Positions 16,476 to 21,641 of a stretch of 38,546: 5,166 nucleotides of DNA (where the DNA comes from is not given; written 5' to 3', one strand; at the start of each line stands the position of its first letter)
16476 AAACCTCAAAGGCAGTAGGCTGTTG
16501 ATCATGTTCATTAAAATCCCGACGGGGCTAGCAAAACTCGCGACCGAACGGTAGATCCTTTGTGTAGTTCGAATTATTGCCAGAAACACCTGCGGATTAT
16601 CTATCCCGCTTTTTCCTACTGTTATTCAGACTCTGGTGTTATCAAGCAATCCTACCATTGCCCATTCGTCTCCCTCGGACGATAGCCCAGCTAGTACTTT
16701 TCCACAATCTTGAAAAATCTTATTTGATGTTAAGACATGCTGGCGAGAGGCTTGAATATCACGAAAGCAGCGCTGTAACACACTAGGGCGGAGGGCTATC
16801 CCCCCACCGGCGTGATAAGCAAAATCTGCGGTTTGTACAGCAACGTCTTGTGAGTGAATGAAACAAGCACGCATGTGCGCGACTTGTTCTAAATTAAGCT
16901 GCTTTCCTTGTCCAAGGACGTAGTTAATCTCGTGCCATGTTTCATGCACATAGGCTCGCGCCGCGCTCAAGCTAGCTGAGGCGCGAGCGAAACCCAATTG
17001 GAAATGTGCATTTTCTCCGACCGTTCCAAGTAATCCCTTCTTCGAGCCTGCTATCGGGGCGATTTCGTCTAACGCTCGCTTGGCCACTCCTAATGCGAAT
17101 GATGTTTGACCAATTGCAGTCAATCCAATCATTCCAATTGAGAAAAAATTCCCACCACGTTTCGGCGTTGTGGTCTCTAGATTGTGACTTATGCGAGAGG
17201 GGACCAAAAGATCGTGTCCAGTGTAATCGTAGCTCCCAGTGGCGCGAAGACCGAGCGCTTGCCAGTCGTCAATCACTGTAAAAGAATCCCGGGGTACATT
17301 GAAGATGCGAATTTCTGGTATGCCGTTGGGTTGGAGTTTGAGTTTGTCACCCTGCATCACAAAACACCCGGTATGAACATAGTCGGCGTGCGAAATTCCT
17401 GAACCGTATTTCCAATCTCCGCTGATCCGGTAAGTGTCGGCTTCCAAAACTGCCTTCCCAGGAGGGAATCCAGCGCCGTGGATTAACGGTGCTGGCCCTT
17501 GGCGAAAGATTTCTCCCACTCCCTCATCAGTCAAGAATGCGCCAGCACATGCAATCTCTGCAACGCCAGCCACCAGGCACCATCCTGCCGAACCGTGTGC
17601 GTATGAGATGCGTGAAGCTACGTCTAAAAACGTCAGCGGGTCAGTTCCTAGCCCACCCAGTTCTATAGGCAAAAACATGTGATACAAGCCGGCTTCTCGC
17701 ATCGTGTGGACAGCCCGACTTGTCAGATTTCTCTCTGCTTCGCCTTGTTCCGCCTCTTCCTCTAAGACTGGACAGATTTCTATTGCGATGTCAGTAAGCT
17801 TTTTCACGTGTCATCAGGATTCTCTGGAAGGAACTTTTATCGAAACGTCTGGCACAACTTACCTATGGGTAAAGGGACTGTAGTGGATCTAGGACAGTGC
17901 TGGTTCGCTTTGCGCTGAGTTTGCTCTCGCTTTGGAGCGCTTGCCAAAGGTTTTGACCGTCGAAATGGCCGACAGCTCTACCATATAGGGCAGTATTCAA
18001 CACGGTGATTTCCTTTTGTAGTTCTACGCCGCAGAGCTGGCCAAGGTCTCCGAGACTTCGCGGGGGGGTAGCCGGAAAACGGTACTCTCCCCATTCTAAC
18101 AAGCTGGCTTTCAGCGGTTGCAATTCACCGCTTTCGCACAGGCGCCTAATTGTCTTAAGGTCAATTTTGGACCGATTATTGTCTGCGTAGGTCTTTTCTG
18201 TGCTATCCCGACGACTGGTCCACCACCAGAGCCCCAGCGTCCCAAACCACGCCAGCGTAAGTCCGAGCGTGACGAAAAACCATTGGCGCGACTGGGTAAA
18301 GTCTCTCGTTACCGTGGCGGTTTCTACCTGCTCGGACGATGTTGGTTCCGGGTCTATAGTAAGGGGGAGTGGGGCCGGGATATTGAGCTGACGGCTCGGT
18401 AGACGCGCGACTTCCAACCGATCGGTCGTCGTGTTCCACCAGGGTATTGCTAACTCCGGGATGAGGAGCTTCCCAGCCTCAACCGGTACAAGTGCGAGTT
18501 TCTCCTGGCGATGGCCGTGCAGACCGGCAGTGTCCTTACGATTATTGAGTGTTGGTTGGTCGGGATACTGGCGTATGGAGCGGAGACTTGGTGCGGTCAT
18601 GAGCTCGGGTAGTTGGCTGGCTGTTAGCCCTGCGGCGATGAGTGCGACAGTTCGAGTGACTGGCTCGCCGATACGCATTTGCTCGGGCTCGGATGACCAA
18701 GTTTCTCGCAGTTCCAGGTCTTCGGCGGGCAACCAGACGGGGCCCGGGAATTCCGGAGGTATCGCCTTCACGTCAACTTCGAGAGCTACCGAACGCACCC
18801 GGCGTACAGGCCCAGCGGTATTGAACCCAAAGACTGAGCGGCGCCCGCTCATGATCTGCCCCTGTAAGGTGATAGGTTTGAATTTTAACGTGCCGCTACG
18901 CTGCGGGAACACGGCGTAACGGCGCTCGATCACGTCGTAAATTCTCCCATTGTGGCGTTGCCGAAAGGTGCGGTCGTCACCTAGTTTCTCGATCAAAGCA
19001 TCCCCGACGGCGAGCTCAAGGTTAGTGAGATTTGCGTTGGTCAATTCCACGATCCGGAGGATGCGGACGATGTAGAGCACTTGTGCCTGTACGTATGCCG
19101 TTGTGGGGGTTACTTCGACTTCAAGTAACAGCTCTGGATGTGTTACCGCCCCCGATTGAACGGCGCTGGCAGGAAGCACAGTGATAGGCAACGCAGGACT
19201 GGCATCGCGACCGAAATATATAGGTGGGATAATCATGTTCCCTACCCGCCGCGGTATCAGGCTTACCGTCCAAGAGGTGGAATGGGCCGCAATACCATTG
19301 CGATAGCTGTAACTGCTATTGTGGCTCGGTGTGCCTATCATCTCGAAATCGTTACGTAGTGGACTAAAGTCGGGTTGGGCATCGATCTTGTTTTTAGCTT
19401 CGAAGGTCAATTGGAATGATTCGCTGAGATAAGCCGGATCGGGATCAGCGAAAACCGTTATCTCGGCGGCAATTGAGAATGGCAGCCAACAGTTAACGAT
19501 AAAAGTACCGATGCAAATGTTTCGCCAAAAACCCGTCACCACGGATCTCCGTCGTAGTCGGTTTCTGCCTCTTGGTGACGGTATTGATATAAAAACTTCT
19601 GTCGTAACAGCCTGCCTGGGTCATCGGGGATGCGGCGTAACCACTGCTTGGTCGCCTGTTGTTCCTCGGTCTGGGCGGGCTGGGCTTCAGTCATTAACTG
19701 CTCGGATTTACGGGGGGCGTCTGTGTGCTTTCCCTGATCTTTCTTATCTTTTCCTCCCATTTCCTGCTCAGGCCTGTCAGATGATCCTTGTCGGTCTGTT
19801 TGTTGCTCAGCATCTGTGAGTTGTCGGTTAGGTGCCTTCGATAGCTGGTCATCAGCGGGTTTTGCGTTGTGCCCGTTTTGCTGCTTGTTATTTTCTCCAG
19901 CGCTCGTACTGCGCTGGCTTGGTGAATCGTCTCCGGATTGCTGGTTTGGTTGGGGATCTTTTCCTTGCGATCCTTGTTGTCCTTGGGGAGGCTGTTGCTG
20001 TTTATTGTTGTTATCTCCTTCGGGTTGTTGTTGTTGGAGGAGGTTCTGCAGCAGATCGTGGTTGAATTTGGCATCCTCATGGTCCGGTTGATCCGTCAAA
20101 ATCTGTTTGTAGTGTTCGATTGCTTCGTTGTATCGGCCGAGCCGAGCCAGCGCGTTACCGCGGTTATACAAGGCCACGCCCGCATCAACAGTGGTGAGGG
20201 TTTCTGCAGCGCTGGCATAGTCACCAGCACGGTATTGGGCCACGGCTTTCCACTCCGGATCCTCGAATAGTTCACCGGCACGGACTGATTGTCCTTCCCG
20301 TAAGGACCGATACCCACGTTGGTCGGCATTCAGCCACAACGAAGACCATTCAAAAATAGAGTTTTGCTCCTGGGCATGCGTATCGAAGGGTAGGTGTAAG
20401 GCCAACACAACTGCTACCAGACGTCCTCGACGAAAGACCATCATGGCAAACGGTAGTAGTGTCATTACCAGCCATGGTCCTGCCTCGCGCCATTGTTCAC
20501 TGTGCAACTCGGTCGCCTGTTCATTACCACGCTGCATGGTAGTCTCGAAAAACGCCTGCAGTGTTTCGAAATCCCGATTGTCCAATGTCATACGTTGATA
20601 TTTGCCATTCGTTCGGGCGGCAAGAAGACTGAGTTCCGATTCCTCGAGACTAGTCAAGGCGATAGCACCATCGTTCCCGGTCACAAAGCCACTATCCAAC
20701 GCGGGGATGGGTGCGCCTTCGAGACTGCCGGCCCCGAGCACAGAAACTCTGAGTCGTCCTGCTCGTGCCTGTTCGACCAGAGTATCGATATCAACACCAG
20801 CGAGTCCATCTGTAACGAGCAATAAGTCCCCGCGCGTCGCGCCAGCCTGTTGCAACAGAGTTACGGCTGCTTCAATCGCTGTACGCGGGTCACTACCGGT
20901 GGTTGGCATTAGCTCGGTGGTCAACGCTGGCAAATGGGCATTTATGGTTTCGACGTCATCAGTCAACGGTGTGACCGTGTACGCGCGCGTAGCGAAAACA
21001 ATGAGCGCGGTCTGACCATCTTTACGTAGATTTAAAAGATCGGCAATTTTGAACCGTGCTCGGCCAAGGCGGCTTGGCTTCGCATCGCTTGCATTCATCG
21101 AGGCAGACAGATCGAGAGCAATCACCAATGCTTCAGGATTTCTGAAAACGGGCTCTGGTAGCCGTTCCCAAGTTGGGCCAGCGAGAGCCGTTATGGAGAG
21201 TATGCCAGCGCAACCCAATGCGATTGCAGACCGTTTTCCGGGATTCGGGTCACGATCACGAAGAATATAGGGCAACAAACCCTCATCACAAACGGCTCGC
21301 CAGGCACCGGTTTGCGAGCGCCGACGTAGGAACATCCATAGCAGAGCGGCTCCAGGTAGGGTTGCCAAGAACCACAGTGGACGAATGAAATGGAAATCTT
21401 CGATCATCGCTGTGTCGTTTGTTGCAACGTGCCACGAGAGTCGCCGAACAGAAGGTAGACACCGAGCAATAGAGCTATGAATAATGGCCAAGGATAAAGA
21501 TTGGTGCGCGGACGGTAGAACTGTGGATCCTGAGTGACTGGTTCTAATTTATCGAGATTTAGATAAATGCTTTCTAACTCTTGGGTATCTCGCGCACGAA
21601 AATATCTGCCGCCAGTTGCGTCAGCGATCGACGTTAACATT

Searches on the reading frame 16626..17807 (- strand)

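Call 32: search_protein_families(library=pfam, proteins=[window:16626-17807:-], max_evalue=0.00001)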
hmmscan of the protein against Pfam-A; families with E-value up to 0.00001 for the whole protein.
window:16626-17807:- (393 aa): 1 family
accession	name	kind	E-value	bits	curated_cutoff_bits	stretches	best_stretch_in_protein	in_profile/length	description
PF08028.16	Acyl-CoA_dh_2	-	2.6e-17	63.8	22.7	1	233-361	2-133/134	Acyl-CoA dehydrogenase, C-terminal domain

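Call 63: search_protein_families(library=ncbifam, proteins=[window:16626-17807:-], max_evalue=0.00001)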
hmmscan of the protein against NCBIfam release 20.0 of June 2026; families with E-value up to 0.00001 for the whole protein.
window:16626-17807:- (393 aa): 6 families
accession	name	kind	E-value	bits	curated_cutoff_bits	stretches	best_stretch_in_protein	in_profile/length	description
NF045629.1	monooxsub_HsaA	equivalog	2.3e-37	128.7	450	1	10-360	6-360/383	3-hydroxy-9,10-secoandrosta-1,3,5(10)-triene-9,17-dione monooxygenase oxygenase subunit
NF045920.1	HphnlacHdxOX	equivalog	6.4e-26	91.2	650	1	10-375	7-377/384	p-hydroxyphenylacetate 3-hydroxylase oxygenase component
NF049984.1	Rv1679_FadE16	equivalog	2.4e-15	56.6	600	1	11-81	8-78/371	Rv1679 family acyl-CoA dehydrogenase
TIGR04022.1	sulfur_SfnB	equivalog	1.7e-09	37.1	430.9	0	122-301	138-307/391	SfnB family sulfur acquisition oxidoreductase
NF043015.1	DibenthMonoxDszC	equivalog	6.2e-07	28.5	850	0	123-203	148-224/415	dibenzothiophene monooxygenase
NF042439.1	SulpropCoADesulf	equivalog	1.3e-06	27.4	600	0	119-293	128-297/379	3-sulfinopropanoyl-CoA desulfinase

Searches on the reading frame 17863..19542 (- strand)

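Call 32: search_protein_families(library=pfam, proteins=[window:17863-19542:-], max_evalue=0.00001)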
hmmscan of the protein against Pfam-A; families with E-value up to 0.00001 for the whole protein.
window:17863-19542:- (559 aa): 2 families
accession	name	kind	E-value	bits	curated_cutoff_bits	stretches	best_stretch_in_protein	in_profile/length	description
PF13584.12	BatD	-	4.9e-19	69.2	24.1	1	32-122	3-92/92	BatD DUF11 like domain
PF25607.1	DUF7939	-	3e-13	50.4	27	1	462-540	5-78/81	Domain of unknown function (DUF7939)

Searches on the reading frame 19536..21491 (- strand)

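Call 32: search_protein_families(library=pfam, proteins=[window:19536-21491:-], max_evalue=0.00001)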
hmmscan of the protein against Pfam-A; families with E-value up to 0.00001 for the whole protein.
window:19536-21491:- (651 aa): 4 families
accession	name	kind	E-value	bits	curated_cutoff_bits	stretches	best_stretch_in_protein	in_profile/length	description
PF13519.12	VWA_2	-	1.1e-14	55.4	27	1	122-229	1-106/107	von Willebrand factor type A domain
PF00515.34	TPR_1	-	1.8e-08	34.3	27.8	1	440-465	3-28/34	Tetratricopeptide repeat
PF07719.23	TPR_2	-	2.3e-08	34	27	1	440-471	3-34/34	Tetratricopeptide repeat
PF13174.12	TPR_6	-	7.8e-07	29.8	26.3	0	440-470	2-32/33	Tetratricopeptide repeat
